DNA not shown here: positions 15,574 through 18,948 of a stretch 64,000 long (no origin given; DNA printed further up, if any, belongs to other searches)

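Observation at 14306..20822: Co-directional secreted trio: Cys-rich-repeat lipoprotein, giant Ca-binding metzincin-like protease, PQQ beta-propeller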

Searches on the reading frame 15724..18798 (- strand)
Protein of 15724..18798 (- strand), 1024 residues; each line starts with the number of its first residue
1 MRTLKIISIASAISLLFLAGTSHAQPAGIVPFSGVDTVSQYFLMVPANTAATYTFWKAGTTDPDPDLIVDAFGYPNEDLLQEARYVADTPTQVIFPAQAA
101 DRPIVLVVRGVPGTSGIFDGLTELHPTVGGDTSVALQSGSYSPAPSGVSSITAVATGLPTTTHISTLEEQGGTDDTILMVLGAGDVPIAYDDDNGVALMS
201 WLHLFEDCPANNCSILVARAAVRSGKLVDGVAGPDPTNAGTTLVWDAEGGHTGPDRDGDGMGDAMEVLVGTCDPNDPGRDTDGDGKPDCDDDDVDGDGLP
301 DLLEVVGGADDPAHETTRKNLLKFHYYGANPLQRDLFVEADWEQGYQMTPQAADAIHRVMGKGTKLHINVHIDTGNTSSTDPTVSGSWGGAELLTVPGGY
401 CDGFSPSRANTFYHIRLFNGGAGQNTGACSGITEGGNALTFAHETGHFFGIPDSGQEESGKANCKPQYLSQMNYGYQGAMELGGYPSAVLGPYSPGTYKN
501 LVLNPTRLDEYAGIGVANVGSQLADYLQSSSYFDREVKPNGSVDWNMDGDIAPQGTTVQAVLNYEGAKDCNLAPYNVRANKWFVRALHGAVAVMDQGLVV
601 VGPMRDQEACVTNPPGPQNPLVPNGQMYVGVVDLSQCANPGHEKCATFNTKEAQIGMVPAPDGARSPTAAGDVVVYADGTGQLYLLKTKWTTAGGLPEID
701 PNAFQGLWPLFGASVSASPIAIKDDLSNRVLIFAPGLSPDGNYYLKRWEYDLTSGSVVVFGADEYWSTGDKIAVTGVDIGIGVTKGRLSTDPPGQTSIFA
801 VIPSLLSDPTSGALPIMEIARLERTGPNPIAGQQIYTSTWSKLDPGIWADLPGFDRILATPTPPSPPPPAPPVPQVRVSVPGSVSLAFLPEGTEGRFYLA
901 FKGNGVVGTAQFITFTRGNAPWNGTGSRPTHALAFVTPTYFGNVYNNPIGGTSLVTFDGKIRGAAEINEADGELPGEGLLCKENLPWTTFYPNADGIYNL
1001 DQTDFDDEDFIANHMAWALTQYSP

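Call 6: search_protein_families(library=pfam, proteins=[window:15724-18798:-], max_evalue=0.1)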
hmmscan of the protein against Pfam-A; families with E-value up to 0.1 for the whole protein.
window:15724-18798:- (1024 aa): 2 families
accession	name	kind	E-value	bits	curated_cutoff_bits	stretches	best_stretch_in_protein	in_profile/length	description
PF13688.12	Reprolysin_5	-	0.045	14.4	27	1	432-470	136-174/196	Metallo-peptidase family M12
PF13583.11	Reprolysin_4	-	0.048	13.7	22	0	422-475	120-176/203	Metallo-peptidase family M12B Reprolysin-like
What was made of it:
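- On Adamalysin/reprolysin (M12B): Reprolysin_5 scores 14.4 bits against 27, and Reprolysin_4 scores 13.7 against 22 (call 6).
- Closest known: Metzincin clan of zinc endopeptidases. Different: For example, Reprolysin_5 scores 14.4 bits against a cut-off of 27 (call 6).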

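Call 7: search_protein_families(library=ncbifam, proteins=[window:15724-18798:-], max_evalue=0.1)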
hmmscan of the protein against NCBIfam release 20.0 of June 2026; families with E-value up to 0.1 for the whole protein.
window:15724-18798:- (1024 aa): 2 families
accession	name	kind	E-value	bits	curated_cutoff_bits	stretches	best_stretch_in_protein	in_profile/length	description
TIGR03296.1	M6dom_TIGR03296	domain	0.0062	16.5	110.8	1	430-456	159-185/286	M6 family metalloprotease domain-containing protein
NF053691.1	BamM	equivalog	0.033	13.2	315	1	257-333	242-315/376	BamM family beta-barrel-assembly machinery protein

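Call 10: find_encoding_contigs(protein=window:15724-18798:-, flank=10000, max_places=6)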
Protein window:15724-18798:- (1024 aa): no gene with exactly this product is on record in the collection.

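Call 11: find_homologous_proteins(query=window:15724-18798:-)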
Query window:15724-18798:- (1024 aa): 7 proteins with E <= 0.001 among 8000 candidates.
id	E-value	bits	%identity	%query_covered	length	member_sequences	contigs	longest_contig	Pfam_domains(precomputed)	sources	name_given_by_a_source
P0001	0.0e+0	2385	100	100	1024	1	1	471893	-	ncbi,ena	-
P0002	7.8e-231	787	45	99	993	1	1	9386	-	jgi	jgi:hypothetical protein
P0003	1.5e-179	617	48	70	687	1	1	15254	-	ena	-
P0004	6.9e-83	297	30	100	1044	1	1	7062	-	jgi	jgi:hypothetical protein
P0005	3.1e-73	265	29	100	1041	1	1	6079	-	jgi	jgi:hypothetical protein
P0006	5.3e-37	145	28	92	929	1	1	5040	-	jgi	jgi:hypothetical protein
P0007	1.1e-12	65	29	31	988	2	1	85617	-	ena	-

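Call 12: find_encoding_contigs(protein=P0001, flank=10000, max_places=3)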
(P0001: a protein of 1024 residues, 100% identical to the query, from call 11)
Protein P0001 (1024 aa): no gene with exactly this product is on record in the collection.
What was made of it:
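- Tried and rejected: The exact-sequence look-up of B and P0001 found no contig record (calls 10, 12).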

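Call 13: find_encoding_contigs(protein=P0002, flank=10000, max_places=3)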
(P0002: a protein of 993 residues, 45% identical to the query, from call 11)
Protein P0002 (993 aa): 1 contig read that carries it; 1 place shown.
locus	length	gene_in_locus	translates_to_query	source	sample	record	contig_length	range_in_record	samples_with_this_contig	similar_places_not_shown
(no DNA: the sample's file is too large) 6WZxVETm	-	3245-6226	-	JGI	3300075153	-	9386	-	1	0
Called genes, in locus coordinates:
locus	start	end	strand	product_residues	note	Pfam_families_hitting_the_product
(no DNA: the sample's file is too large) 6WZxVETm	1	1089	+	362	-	?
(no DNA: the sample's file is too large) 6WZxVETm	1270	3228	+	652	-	PF02369:Big_1 (weak), PF13620:CarboxypepD_reg (weak), PF00200:Disintegrin (faint)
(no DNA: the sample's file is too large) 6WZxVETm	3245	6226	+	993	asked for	-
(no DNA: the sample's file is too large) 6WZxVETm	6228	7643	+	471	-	PF13360:PQQ_2 (weak)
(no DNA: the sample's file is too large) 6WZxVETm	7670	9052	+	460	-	PF13360:PQQ_2 (weak)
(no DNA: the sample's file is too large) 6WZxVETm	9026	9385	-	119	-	?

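Call 14: find_encoding_contigs(protein=P0003, flank=10000, max_places=3)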
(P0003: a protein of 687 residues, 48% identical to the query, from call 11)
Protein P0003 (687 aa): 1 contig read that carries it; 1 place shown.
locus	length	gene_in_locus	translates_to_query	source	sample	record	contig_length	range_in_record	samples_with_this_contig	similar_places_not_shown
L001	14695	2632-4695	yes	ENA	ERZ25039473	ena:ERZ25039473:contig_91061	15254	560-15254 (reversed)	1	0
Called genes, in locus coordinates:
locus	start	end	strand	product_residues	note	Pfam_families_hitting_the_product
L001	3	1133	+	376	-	?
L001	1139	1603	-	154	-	-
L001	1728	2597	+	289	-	-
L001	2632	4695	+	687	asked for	-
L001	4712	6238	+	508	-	PF13360:PQQ_2 (weak)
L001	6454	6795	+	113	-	-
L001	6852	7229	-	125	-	-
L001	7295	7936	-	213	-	PF23334:VWC2L_2nd (faint)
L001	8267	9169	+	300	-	-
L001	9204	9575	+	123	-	-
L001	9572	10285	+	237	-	PF01055:Glyco_hydro_31_2nd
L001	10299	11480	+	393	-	PF01055:Glyco_hydro_31_2nd, PF21365:Glyco_hydro_31_3rd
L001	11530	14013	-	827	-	PF00207:A2M, PF17973:bMG10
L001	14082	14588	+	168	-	-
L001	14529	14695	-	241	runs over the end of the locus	?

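Call 15: find_encoding_contigs(protein=P0004, flank=10000, max_places=3)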
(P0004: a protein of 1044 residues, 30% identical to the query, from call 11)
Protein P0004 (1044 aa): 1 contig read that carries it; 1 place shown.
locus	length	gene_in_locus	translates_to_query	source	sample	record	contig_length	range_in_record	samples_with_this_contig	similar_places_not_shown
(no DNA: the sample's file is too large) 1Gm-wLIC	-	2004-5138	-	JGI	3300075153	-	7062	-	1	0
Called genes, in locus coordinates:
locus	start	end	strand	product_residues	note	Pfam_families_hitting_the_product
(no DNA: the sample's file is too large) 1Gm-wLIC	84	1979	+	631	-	-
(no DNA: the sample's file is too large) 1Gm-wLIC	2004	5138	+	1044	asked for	-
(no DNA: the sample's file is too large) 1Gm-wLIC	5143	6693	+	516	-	PF13360:PQQ_2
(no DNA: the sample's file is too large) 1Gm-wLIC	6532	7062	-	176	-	?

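Call 16: find_encoding_contigs(protein=P0005, flank=10000, max_places=3)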
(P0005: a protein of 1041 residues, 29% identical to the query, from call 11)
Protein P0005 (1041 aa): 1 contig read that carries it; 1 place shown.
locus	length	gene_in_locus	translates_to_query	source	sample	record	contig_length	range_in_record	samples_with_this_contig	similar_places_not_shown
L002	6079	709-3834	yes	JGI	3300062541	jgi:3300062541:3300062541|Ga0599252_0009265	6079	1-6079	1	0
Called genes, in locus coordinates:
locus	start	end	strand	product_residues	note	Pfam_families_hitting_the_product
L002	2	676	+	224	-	?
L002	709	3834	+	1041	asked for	-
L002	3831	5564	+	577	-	PF13360:PQQ_2 (faint)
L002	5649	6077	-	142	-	?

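Call 17: find_encoding_contigs(protein=P0006, flank=10000, max_places=3)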
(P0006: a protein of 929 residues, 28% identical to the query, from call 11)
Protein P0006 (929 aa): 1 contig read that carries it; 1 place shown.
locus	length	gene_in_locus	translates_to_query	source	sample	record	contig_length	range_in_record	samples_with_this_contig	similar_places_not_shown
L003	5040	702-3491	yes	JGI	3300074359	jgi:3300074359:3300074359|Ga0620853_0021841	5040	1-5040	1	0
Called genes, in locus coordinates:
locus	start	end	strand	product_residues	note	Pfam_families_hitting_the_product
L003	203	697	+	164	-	-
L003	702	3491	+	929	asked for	-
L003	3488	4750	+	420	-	PF13360:PQQ_2 (weak)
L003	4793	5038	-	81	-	?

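Call 18: find_encoding_contigs(protein=P0007, flank=10000, max_places=3)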
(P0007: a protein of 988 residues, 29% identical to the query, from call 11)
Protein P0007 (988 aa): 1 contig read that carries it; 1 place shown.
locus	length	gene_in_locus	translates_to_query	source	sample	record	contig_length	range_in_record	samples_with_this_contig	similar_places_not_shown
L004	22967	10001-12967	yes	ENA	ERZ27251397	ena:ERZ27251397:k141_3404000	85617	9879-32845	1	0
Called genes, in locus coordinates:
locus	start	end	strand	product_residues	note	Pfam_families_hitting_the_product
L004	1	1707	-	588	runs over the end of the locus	PF13424:TPR_12 (faint)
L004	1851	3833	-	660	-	-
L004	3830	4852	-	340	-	PF20030:bpMoxR, PF07726:AAA_3, PF07728:AAA_5, PF17863:AAA_lid_2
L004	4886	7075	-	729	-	PF01841:Transglut_core, PF13559:DUF4129 (weak)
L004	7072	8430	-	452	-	-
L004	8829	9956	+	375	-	PF00775:Dioxygenase_C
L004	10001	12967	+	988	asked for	-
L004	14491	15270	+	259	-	-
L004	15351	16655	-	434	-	PF02458:Transferase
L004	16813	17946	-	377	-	PF00144:Beta-lactamase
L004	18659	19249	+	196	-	-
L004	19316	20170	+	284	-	PF06904:Extensin-like_C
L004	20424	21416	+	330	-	PF00005:ABC_tran, PF13304:AAA_21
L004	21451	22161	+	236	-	PF01061:ABC2_membrane, PF13346:ABC2_membrane_5 (weak), PF12730:ABC2_membrane_4 (weak), PF12679:ABC2_membrane_2, PF12698:ABC2_membrane_3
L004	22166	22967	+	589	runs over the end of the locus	PF23357:DUF7088, PF09822:ABC_transp_aux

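Call 25: find_related_loci(query=A1, collection=genome_contigs, flank=10000)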
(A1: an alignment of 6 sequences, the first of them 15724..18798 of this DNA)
Query A1 (1024 aa) in genome_contigs; peptide patterns used: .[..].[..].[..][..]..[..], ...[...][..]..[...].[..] (x = any residue, [..] = any of these).
570 stretches matched a pattern; 275 encode a relative of the query (tblastn E <= 1e-3); the best 80 are kept; 80 distinct loci.
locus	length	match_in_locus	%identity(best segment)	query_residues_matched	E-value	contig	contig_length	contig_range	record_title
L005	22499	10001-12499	27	93-1021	5e-41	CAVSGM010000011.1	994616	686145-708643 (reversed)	MAG: uncultured delta proteobacterium isolate MFD05684.bin.1.422 genome assembly, contig: contig_66862, whole genome sho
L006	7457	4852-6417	29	40-585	2e-40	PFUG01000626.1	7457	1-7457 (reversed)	MAG: Deltaproteobacteria bacterium CG_4_9_14_3_um_filter_63_12 CG_4_9_14_3_um_filter_150_scaffold_12250_c, whole genome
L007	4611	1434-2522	31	252-576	1e-25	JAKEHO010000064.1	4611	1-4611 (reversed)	MAG: Gammaproteobacteria bacterium isolate PMV_7.24 PMV_7.24.k101_491208, whole genome shotgun sequence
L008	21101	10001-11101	30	253-576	5e-25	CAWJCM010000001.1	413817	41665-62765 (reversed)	MAG: uncultured Actinomycetes bacterium isolate MFD04944.bin.1.197 genome assembly, contig: contig_13175, whole genome s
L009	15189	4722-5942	27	255-576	1e-22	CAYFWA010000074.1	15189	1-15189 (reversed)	MAG TPA_asm: uncultured Myxococcales bacterium isolate ERP107533_co1_80 genome assembly, contig: NODE_3356_length_15189_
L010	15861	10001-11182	28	165-570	2e-22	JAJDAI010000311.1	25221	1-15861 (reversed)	MAG: Deltaproteobacteria bacterium isolate OFTM289 OFTM289_310, whole genome shotgun sequence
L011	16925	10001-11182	27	231-603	1e-22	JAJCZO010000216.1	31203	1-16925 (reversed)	MAG: Deltaproteobacteria bacterium isolate OFTM293 OFTM293_215, whole genome shotgun sequence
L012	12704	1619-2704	28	255-563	3e-22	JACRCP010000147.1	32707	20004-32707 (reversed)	MAG: Deltaproteobacteria bacterium isolate NC_groundwater_1649_Pr3_B-0.1um_64_26 SR-2_scaffold_141_1219462, whole genome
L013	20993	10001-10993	30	248-549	4e-22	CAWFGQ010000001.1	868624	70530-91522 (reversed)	MAG: uncultured Acidobacteriaceae bacterium isolate MFD04967.bin.1.60 genome assembly, contig: contig_32606, whole genom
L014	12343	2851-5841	28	48-1020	2e-30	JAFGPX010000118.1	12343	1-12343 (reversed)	MAG: Deltaproteobacteria bacterium isolate Zod_Metabat.714 k87_4080631, whole genome shotgun sequence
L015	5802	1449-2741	28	160-572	2e-20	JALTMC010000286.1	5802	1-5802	MAG: Myxococcales bacterium isolate S139_metabat1_scaf2bin.108 S139_NODE_20427_length_5802_cov_1.824493, whole genome sh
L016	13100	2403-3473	28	255-576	4e-20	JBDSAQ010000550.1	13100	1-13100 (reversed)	MAG: Ginsengibacter sp. isolate cluster1_bin.113 k127_13506408, whole genome shotgun sequence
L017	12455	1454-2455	28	255-570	5e-20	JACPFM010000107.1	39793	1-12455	MAG: Deltaproteobacteria bacterium isolate NC_groundwater_361_Ag_B-0.1um_71_13 GD18-4_B1_scaffold_619410, whole genome s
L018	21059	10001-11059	29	171-551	3e-20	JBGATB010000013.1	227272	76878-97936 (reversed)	MAG: Myxococcaceae bacterium isolate MAG_AAO_H10.6 AAOH10-6_opera_contig_278, whole genome shotgun sequence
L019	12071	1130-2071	29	255-570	9e-20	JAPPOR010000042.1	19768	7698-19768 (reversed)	MAG: Myxococcales bacterium isolate SB9154_S3_bin_3 NODE_349_length_19768_cov_17.3208, whole genome shotgun sequence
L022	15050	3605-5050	27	140-576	1e-18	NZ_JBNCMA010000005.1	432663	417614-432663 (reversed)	Microbacterium sp. DT81.1 NODE_5_length_432663_cov_31.951281, whole genome shotgun sequence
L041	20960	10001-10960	26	293-574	9e-11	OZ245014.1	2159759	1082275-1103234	MAG: Nitrosarchaeum sp. isolate 6c44fd2d-09a9-4874-8e7b-1c6d34cb83b8 genome assembly, chromosome: 1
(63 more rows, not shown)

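Call 26: search_protein_representatives(alignment_id=A1)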
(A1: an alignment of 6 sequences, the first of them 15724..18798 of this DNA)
Query: 6 sequences, 983 profile positions. Proteins with E-value up to 0.001 (for the whole library): 11947; up to 1e-10: 4621; up to 1e-30: 489. The best 150 are listed.
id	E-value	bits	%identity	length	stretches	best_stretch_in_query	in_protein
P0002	0.0e+00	1449.6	-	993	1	1-980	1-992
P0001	0.0e+00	1409.3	-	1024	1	1-982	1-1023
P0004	0.0e+00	1342.0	-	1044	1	1-980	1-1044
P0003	0.0e+00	1094.5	-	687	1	283-982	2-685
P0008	6.4e-251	851.9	-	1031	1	1-980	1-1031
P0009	4.9e-244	829.1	-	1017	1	15-982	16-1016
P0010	2.4e-220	750.7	-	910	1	152-982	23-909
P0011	1.3e-208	711.8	-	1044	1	5-979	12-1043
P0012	7.3e-207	706.0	-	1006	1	61-980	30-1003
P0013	2.5e-178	611.6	-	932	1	6-978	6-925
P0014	2.6e-159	548.6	-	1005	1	25-979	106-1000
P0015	5.9e-158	544.2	-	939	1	7-982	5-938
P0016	1.8e-157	542.5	-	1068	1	28-981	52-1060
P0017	7.8e-157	540.4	-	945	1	27-982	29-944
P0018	1.7e-156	539.3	-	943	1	1-980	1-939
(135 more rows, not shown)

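Call 27: predict_structure(alignment_id=A1)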
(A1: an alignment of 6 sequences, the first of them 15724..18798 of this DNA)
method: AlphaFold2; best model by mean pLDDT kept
length: 1024 residues; sequences in the alignment: 6
mean_pLDDT: 39.7   pTM: 0.33
mean pLDDT of the five models: 39.7, 38.5, 37.4, 37.0, 32.4
residues with pLDDT >= 90: 0; 70-90: 119; 50-70: 146; < 50: 759
segments of 3 or more residues with pLDDT < 50: 1-37, 73-79, 142-272, 296-350, 354-537, 539-625, 628-654, 689-707, 788-791, 806-816, 826-833, 844-1024
pLDDT, mean of each block of 10 residues (from residue 1): 33 31 21 35 76 85 77 48 75 81 67 68 75 72 32 27 39 40 39 34 39 41 26 27 34 31 40 57 64 46 29 26 23 33 36 47 38 45 36 24 21 23 22 22 24 23 20 20 23 20 21 29 41 42 41 30 22 22 22 25 32 39 44 37 33 49 52 62 59 34 44 63 65 75 80 70 81 62 52 55 51 47 53 61 39 24 35 24 24 29 27 23 22 20 21 22 22 22 21 20 23 26 25
secondary structure, 60 per line:
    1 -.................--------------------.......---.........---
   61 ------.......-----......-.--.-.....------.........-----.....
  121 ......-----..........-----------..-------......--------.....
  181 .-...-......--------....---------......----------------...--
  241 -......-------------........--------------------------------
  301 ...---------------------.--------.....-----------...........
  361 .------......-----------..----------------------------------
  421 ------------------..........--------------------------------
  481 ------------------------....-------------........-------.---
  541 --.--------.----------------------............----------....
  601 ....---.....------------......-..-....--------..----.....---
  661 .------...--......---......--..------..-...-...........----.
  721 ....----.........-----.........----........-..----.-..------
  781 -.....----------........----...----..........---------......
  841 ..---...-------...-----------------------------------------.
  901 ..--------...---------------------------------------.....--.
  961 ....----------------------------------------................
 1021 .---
elements in order (helices of 4 or more, strands of 3 or more residues): H2-18 E39-45 E49-57 E67-73 E79-84 E91-95 E102-110 E116-126 E132-141 E162-167 E176-181 E187-192 E201-204 E214-219 E242-247 H261-268 E334-338 H350-361 E368-373 H439-448 H505-508 H522-529 H575-586 H597-604 E608-612 E625-630 H635-638 E653-657 E668-670 E673-678 E682-687 E705-715 E720-724 E729-737 E743-751 E756-763 E782-786 E797-804 E816-825 E835-842 E900-902 E911-913 E953-957 E960-964 H1005-1021
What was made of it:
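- Tried and rejected: With 6 sequences it gave pLDDT 39.7 and was discarded (call 27).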
